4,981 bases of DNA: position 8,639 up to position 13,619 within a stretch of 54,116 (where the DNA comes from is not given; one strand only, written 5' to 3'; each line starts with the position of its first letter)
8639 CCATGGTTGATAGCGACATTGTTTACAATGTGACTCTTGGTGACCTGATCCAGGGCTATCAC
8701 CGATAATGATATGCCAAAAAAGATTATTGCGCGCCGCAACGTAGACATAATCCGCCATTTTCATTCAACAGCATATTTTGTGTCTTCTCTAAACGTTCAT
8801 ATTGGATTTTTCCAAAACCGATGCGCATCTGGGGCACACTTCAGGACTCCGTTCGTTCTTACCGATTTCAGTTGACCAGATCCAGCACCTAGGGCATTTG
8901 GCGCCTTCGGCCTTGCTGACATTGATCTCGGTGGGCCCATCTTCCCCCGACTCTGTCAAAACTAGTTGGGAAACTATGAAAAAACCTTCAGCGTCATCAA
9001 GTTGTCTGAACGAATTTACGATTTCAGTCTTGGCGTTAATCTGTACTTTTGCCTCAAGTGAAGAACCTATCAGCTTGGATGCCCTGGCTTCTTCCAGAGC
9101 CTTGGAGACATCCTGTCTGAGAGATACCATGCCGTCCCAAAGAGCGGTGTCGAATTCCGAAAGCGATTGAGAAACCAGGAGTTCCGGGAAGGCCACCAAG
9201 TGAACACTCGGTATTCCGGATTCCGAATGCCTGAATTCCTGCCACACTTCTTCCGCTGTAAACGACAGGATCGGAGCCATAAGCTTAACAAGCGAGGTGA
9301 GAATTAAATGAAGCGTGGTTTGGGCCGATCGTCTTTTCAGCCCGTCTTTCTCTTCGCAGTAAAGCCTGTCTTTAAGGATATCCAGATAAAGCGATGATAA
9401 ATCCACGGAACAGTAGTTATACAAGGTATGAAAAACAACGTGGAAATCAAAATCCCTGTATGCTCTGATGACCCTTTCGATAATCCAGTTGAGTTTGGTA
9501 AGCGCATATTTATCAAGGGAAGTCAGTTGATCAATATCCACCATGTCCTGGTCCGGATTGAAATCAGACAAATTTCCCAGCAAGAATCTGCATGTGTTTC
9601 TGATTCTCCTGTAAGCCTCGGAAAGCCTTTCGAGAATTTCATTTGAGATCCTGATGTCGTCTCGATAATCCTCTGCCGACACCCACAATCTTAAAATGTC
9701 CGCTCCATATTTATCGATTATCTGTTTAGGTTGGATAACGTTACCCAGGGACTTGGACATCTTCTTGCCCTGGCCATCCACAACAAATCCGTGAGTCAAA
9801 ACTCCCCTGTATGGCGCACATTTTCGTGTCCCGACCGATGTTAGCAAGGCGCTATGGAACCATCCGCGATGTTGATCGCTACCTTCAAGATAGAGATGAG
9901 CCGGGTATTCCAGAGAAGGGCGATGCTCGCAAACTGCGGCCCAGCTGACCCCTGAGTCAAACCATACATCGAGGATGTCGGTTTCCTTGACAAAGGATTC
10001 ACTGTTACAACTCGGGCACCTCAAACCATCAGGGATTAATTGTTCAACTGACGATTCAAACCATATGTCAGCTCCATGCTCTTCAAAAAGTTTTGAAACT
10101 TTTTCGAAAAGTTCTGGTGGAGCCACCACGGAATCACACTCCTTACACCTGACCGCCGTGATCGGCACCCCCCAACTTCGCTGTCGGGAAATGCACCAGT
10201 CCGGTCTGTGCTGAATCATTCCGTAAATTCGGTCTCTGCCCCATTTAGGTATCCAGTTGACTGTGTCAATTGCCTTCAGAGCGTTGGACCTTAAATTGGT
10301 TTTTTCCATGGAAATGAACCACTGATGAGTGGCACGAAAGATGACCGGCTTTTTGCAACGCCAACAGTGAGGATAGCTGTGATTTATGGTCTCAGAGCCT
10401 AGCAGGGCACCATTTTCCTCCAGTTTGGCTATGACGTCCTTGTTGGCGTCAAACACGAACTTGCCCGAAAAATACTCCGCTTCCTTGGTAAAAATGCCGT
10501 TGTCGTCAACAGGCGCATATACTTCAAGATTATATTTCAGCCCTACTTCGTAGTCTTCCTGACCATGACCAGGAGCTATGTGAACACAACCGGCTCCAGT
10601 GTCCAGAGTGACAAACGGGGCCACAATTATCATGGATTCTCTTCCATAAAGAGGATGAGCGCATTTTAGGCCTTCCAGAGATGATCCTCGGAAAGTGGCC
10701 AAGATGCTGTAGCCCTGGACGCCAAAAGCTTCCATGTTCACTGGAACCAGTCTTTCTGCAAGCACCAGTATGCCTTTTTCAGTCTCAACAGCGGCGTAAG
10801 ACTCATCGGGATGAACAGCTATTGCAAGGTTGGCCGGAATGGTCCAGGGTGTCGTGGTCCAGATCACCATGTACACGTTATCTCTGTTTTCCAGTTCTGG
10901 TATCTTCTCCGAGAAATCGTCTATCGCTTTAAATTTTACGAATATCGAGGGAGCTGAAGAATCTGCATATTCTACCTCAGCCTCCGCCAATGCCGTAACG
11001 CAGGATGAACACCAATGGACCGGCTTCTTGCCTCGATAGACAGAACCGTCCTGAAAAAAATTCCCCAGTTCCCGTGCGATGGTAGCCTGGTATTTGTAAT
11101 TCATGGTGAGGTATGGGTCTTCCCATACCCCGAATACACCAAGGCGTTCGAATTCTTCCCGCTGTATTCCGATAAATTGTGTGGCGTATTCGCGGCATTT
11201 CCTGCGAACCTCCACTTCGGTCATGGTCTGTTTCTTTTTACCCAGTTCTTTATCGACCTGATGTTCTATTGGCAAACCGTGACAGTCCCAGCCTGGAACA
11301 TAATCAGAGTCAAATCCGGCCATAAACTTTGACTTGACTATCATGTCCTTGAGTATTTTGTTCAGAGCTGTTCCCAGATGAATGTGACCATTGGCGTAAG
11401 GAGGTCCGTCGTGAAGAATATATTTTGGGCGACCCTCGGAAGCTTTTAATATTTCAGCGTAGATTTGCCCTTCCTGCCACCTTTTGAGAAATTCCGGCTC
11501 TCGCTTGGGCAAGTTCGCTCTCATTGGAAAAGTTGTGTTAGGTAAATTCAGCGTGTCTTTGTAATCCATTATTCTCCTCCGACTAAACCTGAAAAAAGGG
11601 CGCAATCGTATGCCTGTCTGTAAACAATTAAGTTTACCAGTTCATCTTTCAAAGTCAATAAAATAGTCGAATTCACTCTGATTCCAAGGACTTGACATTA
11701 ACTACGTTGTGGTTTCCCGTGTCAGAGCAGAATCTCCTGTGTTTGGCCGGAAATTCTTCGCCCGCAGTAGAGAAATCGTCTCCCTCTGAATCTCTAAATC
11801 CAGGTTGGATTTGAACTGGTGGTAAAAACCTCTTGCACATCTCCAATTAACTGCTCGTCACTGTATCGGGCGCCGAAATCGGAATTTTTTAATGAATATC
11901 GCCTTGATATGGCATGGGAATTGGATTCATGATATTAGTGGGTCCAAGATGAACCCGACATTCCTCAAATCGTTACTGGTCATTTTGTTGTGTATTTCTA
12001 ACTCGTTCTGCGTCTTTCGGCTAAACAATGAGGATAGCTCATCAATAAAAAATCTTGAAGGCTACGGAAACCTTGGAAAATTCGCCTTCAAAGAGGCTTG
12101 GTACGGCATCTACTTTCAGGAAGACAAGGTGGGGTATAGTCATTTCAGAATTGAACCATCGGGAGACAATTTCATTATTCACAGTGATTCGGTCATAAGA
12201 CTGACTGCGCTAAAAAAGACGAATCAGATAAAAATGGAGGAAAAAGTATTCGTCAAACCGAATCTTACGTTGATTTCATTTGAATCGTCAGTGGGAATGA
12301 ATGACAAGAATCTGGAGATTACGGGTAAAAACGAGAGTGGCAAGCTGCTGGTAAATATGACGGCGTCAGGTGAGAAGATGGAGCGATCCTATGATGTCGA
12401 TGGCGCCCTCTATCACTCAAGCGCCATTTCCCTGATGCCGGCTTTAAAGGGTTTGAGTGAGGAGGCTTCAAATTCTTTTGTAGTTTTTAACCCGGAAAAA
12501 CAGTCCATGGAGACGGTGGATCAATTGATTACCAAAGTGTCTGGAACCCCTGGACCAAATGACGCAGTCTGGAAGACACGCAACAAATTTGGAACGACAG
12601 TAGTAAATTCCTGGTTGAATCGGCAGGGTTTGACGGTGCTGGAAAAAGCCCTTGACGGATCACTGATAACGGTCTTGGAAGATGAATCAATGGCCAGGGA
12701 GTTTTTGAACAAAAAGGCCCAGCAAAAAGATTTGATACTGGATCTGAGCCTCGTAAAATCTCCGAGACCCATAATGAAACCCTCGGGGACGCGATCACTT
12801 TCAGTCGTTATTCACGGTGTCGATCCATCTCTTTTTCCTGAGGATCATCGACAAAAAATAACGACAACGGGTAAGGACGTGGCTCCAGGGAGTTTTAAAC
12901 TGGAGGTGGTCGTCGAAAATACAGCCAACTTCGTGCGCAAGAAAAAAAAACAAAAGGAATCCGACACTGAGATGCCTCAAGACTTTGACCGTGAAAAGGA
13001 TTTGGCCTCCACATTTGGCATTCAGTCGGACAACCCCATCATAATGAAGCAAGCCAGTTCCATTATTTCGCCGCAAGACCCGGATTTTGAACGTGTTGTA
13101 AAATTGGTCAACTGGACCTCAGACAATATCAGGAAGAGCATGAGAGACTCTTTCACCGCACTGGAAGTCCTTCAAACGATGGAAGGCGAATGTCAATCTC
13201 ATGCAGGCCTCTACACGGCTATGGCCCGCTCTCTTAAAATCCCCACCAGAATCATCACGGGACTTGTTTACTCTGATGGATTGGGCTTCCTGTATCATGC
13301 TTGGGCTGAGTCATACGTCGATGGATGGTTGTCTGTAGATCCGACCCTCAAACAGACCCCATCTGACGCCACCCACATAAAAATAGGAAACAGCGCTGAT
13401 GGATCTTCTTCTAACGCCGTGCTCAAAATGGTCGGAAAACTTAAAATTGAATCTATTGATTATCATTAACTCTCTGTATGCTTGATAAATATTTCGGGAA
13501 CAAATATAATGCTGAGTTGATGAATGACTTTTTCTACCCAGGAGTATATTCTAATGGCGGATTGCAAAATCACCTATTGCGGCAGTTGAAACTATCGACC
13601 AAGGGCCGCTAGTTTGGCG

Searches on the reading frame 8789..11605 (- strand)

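Call 32: search_protein_families(library=pfam, proteins=[window:8789-11605:-], max_evalue=0.00001)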
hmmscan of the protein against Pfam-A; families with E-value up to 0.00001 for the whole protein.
window:8789-11605:- (938 aa): 7 families
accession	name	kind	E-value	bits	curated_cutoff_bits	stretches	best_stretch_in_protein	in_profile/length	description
PF00133.28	tRNA-synt_1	-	2e-137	458.8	22.7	1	39-654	2-414/414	tRNA synthetases class I (I, L, M and V)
PF08264.19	Anticodon_1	-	1.2e-30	106.8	25.1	1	698-856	1-148/148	Anticodon-binding domain of tRNA ligase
PF09334.17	tRNA-synt_1g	-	1.8e-21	76.8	20.1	2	69-212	8-136/391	tRNA synthetases class I (M)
PF06827.20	zf-FPG_IleRS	-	2.1e-08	34.3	21.3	1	903-930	3-30/30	Zinc finger found in FPG and IleRS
PF13603.12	tRNA-synt_1_2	-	1.6e-07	31.5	25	1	311-367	85-141/185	Leucyl-tRNA synthetase, editing domain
PF01406.26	tRNA-synt_1e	-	4e-07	30.1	27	1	605-660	243-298/301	tRNA synthetases class I (C) catalytic domain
PF01921.24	tRNA-synt_1f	-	9.3e-06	25.2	27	0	606-671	273-338/360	tRNA synthetases class I (K)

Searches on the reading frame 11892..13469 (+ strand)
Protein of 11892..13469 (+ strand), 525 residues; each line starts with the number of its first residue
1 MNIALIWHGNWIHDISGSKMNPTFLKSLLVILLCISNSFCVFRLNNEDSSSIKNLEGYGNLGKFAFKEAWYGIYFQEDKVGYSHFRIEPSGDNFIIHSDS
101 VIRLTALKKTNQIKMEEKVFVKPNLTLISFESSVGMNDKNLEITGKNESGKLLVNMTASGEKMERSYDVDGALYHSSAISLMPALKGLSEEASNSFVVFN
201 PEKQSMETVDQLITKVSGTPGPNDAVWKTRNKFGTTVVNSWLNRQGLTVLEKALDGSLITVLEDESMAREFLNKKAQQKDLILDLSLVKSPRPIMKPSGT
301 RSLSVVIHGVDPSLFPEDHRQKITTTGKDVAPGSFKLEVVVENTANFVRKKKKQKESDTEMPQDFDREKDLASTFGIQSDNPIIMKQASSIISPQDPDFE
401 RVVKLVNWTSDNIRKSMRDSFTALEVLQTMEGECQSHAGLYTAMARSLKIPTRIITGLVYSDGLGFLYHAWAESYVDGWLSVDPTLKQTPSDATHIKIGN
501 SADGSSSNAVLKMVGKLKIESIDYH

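Call 32: search_protein_families(library=pfam, proteins=[window:11892-13469:+], max_evalue=0.00001)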
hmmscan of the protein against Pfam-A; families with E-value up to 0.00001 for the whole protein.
window:11892-13469:+ (525 aa): 1 family
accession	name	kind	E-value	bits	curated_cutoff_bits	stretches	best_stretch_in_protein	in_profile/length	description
PF01841.26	Transglut_core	-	8e-19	68.4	23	1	388-484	4-108/108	Transglutaminase-like superfamily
